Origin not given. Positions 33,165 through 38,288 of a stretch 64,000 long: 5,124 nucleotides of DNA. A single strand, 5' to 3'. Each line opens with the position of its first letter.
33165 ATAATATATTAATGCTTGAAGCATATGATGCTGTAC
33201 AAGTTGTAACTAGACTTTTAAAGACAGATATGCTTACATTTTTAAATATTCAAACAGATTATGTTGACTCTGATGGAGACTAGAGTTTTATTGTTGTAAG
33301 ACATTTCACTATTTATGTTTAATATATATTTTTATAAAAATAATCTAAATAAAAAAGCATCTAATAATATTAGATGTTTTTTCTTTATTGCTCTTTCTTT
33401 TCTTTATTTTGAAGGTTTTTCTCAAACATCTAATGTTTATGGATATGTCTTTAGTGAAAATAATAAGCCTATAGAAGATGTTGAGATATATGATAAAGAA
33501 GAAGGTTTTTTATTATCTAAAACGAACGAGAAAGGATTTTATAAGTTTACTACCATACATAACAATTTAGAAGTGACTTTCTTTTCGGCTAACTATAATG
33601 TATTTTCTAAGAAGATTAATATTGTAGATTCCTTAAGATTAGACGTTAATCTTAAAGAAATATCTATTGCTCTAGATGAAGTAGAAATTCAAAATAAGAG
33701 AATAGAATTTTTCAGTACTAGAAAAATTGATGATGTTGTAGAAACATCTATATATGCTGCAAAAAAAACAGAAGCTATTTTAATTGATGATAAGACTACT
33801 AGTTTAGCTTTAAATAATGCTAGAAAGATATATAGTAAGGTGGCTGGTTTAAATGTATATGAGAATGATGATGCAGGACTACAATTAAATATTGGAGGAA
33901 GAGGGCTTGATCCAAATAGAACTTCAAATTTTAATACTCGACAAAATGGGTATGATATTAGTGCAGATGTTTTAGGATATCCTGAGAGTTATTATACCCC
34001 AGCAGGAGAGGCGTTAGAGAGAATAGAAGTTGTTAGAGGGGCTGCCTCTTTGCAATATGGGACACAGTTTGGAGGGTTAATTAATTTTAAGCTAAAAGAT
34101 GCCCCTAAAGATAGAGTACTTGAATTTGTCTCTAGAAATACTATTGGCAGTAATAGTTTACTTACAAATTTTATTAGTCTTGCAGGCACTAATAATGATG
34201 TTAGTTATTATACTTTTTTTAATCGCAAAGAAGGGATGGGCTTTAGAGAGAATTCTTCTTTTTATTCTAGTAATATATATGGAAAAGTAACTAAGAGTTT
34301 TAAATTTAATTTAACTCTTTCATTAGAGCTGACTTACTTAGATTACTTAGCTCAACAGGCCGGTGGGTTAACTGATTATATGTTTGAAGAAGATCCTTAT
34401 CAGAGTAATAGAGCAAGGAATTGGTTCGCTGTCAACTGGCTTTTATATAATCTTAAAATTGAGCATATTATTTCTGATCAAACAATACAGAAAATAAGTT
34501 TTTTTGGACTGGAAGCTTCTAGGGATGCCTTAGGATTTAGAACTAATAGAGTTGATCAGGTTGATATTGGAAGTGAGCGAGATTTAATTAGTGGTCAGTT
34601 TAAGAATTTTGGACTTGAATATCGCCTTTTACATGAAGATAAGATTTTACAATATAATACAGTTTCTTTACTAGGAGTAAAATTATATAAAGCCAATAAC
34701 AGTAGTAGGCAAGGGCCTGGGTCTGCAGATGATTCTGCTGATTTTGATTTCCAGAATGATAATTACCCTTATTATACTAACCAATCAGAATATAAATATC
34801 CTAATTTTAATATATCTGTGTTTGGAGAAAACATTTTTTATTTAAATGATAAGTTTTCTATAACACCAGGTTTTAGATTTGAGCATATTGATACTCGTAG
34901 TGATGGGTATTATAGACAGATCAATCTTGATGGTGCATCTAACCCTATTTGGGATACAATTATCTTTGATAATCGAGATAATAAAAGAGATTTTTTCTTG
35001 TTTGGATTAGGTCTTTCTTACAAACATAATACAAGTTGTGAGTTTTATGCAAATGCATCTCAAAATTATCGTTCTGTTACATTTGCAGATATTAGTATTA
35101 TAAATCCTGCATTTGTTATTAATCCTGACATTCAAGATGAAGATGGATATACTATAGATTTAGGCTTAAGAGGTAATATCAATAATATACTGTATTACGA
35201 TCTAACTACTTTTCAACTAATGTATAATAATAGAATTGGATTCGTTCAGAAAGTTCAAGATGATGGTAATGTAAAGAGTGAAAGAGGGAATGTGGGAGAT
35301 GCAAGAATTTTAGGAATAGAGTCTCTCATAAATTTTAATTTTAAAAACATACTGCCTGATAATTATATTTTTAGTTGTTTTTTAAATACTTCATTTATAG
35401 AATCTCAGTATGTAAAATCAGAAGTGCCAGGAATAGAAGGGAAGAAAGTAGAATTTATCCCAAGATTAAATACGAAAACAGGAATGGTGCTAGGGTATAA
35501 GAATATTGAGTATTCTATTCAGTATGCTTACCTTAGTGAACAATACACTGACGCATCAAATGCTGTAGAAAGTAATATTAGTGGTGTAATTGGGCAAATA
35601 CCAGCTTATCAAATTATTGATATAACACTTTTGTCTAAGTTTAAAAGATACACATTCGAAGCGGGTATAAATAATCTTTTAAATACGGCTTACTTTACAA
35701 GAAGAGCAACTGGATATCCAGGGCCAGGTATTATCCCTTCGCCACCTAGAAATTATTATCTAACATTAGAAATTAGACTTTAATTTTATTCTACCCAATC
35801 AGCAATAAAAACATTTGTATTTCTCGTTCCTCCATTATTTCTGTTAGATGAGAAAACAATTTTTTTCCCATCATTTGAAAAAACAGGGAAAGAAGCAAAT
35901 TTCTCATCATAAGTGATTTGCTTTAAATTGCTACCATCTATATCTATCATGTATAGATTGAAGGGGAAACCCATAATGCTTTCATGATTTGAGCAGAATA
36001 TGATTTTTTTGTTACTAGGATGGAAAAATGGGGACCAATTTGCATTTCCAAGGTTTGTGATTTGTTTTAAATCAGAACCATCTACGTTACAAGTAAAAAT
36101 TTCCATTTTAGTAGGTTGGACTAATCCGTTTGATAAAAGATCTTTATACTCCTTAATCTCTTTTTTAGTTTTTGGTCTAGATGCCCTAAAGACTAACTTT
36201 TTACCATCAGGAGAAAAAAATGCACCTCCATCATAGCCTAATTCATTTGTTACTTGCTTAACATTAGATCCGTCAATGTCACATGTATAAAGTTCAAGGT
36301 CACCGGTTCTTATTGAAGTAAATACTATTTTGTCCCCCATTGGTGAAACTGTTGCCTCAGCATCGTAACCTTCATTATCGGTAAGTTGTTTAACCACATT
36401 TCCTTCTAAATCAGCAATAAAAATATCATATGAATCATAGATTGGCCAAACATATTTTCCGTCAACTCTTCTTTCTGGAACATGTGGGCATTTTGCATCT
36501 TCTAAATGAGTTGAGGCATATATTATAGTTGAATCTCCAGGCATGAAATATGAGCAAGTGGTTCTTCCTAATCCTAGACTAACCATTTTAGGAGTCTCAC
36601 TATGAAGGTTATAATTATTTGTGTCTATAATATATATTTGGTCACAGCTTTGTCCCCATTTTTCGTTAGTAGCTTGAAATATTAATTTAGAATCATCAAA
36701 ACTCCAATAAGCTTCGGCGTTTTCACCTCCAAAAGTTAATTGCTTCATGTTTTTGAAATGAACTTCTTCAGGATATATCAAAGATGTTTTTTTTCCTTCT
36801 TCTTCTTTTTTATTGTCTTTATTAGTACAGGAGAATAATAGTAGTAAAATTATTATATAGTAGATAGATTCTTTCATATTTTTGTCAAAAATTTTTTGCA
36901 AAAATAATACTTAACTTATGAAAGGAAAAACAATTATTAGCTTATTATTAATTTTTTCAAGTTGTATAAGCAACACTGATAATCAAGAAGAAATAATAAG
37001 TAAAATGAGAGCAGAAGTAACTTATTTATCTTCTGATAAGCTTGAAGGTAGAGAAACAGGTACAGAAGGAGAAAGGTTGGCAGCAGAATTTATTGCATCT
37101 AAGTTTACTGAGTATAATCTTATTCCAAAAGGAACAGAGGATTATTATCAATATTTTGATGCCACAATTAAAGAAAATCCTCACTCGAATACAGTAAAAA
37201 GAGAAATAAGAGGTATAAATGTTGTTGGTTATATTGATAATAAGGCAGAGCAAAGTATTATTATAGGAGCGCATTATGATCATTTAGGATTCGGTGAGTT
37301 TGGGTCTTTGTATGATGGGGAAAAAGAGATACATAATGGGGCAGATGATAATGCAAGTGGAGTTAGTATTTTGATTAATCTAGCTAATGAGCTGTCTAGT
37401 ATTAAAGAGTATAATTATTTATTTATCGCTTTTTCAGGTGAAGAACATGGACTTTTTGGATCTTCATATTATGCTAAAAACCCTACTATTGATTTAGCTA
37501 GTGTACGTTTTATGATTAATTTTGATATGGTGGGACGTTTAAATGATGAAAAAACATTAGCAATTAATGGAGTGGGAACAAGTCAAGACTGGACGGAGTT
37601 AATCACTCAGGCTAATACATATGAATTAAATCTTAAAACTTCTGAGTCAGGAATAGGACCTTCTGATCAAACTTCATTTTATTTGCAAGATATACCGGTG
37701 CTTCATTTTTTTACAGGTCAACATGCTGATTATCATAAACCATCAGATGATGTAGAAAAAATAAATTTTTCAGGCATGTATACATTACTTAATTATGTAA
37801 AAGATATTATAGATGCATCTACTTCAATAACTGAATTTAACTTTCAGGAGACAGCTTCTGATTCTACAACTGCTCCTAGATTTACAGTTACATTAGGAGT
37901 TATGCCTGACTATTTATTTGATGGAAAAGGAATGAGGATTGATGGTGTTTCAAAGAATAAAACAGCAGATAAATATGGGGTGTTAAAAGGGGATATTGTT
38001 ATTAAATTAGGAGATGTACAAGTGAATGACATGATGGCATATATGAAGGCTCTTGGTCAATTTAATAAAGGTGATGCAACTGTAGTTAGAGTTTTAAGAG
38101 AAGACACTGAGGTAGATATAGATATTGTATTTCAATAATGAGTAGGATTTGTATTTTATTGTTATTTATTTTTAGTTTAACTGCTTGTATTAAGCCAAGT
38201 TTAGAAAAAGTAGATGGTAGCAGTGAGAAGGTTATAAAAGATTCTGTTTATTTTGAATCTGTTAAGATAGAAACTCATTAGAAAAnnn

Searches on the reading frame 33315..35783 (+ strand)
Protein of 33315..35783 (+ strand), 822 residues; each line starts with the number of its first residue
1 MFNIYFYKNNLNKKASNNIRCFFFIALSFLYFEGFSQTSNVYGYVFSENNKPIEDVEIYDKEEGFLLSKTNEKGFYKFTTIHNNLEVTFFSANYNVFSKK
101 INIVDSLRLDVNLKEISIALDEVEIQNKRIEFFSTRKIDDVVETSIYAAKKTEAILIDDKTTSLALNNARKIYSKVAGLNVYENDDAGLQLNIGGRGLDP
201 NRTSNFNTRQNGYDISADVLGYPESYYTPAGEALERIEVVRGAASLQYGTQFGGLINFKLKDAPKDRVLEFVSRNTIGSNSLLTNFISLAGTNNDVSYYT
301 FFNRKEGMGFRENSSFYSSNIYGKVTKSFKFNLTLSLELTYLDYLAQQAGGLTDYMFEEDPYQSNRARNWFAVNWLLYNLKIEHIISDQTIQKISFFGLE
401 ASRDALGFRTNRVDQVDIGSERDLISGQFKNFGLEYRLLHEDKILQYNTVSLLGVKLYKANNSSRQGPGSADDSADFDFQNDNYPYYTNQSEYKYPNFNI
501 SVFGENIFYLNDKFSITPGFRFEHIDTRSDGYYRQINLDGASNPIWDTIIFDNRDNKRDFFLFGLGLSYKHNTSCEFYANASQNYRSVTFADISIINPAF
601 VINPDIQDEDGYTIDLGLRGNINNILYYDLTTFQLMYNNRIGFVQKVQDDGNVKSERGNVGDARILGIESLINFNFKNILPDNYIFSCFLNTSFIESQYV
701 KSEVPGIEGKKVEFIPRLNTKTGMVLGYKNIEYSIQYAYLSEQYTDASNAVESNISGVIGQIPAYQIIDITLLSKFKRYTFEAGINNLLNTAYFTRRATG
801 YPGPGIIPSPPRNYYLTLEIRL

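Call 3: search_protein_families(library=pfam, proteins=[window:33315-35783:+], max_evalue=0.01)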
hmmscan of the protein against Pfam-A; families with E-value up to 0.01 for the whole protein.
window:33315-35783:+ (822 aa): 3 families
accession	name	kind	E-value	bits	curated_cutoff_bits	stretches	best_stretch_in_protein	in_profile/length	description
PF00593.30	TonB_dep_Rec_b-barrel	-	1.8e-26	94.4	27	1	443-788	130-436/436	TonB dependent receptor-like, beta-barrel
PF07715.20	Plug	-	5.6e-07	30.5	23.9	1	165-251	21-103/107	TonB-dependent Receptor Plug Domain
PF13715.12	CarbopepD_reg_2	-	9.7e-07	29.2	32.2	1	42-123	2-86/88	CarboxypepD_reg-like domain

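Call 4: search_protein_families(library=ncbifam, proteins=[window:33315-35783:+], max_evalue=0.01)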
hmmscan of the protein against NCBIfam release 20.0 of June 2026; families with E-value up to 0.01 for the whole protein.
window:33315-35783:+ (822 aa): 12 families
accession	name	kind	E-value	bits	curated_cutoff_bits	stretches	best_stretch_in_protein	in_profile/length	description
TIGR01783.1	TonB-siderophor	subfamily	3.4e-32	111.9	223.5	1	169-819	22-646/649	TonB-dependent siderophore receptor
NF041676.1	FecA_OM_dicitr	equivalog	3.5e-31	107.9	1100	2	509-816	482-767/773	TonB-dependent Fe(3+) dicitrate receptor FecA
TIGR01786.1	TonB-hemlactrns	subfamily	5.6e-19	68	323.75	2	486-820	380-717/719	TonB-dependent hemoglobin/transferrin/lactoferrin family receptor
NF041535.1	TonB_rec_PqqU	equivalog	8.2e-13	47.5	1200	1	233-773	102-619/676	TonB-dependent receptor PqqU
NF049946.1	TonB_dep_CU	exception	1.6e-11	43.3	700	2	234-338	143-249/683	TonB-dependent receptor, CU motif-type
TIGR01779.1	TonB-B12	equivalog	3e-11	42.6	599.7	1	603-818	426-610/614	TonB-dependent vitamin B12 receptor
NF049947.1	TonB_dep_PCPU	exception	4.1e-10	38.5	800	2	501-592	388-473/685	TonB-dependent receptor, PCPU motif-type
NF010048.1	PRK13524.1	subfamily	1.8e-07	30.1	493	0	226-265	141-180/744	FepA family TonB-dependent siderophore receptor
NF010038.0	PRK13513.1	equivalog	4.5e-06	25.5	942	1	224-277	127-181/659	ligand-gated channel protein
NF010010.0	PRK13483.1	equivalog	1.2e-05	23.5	927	1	199-267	106-169/660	ligand-gated channel protein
NF010011.0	PRK13484.1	equivalog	0.00012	20.5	1197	1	197-263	92-161/682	IreA family TonB-dependent siderophore receptor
NF010051.0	PRK13528.1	subfamily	0.00046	18.6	583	0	225-267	136-177/727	FepA family TonB-dependent siderophore receptor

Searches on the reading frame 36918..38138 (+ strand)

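Call 3: search_protein_families(library=pfam, proteins=[window:36918-38138:+], max_evalue=0.01)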
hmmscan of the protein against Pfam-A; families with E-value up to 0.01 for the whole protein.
window:36918-38138:+ (406 aa): 5 families
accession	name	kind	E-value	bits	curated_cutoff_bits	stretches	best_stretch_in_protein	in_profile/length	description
PF04389.22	Peptidase_M28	-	2.9e-37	128.7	21.3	1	101-287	1-182/193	Peptidase family M28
PF13180.12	PDZ_2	-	1e-06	29.4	27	1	338-403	13-78/80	PDZ domain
PF16254.10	DUF4910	-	0.00028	20.2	26.6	1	142-300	83-243/247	Domain of unknown function (DUF4910)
PF05343.19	Peptidase_M42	-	0.00036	20.1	23.2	0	138-194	128-185/292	M42 glutamyl aminopeptidase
PF01546.33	Peptidase_M20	-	0.0012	19.2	24.6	1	140-288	31-194/206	Peptidase family M20/M25/M40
